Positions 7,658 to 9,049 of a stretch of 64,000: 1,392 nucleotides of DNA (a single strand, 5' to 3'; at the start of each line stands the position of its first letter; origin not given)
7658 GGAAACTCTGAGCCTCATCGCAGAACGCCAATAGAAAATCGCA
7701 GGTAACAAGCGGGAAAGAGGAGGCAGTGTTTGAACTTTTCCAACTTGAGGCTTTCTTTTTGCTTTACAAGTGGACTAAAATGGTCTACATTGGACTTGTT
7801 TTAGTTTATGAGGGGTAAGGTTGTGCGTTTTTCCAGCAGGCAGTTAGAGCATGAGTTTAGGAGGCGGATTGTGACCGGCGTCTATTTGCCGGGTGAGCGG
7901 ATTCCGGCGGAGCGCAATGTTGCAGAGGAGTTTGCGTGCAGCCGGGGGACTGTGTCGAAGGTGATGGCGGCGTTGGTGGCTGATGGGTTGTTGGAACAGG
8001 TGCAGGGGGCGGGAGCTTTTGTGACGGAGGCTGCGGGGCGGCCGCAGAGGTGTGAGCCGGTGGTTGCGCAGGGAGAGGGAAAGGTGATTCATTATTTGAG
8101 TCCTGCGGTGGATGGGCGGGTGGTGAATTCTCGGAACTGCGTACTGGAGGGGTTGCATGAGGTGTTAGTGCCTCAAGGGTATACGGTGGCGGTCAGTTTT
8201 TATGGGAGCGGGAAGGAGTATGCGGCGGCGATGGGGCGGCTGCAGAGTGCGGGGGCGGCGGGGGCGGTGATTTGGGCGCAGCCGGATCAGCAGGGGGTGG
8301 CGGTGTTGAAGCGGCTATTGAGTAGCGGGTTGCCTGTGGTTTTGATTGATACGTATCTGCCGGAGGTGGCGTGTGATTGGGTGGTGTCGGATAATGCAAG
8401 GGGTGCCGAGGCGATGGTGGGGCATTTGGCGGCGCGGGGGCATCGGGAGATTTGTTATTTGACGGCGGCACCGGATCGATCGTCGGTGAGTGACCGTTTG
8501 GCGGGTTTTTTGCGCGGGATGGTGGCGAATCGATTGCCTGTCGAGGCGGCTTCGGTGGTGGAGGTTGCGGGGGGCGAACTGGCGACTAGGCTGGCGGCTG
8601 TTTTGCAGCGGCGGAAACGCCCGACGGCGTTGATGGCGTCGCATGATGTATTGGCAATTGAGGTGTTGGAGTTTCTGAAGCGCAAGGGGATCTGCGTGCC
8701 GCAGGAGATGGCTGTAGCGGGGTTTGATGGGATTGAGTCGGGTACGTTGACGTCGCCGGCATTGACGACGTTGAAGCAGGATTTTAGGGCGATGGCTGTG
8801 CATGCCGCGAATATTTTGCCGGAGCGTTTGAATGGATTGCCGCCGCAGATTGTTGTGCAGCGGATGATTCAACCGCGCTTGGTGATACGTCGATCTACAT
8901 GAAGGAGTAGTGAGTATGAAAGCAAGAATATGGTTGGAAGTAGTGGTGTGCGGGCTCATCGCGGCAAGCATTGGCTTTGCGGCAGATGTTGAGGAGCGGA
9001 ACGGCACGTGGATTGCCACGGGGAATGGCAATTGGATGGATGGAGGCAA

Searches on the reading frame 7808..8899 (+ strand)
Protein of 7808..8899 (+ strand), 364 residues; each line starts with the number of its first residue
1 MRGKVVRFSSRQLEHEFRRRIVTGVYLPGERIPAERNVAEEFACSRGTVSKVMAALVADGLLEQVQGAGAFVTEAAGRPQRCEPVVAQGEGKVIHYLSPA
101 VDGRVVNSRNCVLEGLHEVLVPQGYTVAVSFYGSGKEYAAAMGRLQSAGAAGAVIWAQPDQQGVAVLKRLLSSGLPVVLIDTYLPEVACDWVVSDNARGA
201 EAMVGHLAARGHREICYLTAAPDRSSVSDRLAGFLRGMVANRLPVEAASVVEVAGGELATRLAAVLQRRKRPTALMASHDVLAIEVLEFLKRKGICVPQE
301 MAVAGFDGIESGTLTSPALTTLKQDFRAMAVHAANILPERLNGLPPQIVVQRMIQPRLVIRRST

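Call 119: search_protein_families(library=ncbifam, proteins=[window:7808-8899:+], max_evalue=0.001)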
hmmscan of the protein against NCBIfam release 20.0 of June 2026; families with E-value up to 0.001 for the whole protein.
window:7808-8899:+ (364 aa): 38 families (the best 25 are shown)
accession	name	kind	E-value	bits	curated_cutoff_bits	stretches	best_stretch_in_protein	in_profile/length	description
NF047341.1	lactose_RbsR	equivalog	3.7e-29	102.1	382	1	137-364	104-328/331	ribose utilization transcriptional repressor RbsR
NF007979.0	PRK10703.1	equivalog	2.9e-24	85.8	501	1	173-363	138-330/341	HTH-type transcriptional repressor PurR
NF007743.0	PRK10423.1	equivalog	1.2e-21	77.1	531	1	164-363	131-329/330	ribose operon transcriptional repressor RbsR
NF007075.0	PRK09526.1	subfamily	5.2e-21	75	340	1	124-364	93-331/358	LacI family DNA-binding transcriptional regulator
NF008269.0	PRK11041.1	equivalog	4.2e-20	72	436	1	176-364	148-337/342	DNA-binding transcriptional regulator CytR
NF008002.0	PRK10727.1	equivalog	1.2e-19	70.6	557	1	166-363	130-328/341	HTH-type transcriptional regulator GalR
NF052440.1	TransRegGNTRPSEAE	equivalog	2.5e-19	69.5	400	1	37-347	10-317/333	HTH-type transcriptional regulator GntR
NF051853.1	TransRegUriRCory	equivalog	1.6e-18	66.9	550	1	142-361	107-321/327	transcriptional regulator UriR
NF007706.0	PRK10401.1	equivalog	1.8e-18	66.9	555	1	169-362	133-327/346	HTH-type transcriptional regulator GalS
TIGR02018.2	his_ut_repres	equivalog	1.7e-16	60.3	220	1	12-77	3-68/226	histidine utilization transcriptional repressor HutC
NF047913.1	TransRegIdnR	equivalog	3.3e-15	56.2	500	1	74-342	46-310/331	DNA-binding transcriptional regulator IdnR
NF007449.0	PRK10014.1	subfamily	7.6e-15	54.8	310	1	114-360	84-340/342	Mal regulon transcriptional regulator MalI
NF011563.0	PRK14987.1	equivalog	7.8e-15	54.9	433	1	35-343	8-311/331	gluconate operon transcriptional repressor GntR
TIGR02417.1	fruct_sucro_rep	subfamily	8.6e-15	54.8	389.55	1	165-348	131-314/327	D-fructose-responsive transcription factor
TIGR02325.1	C_P_lyase_phnF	equivalog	3.7e-12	46.3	156.8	1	11-74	11-74/238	phosphonate metabolism transcriptional regulator PhnF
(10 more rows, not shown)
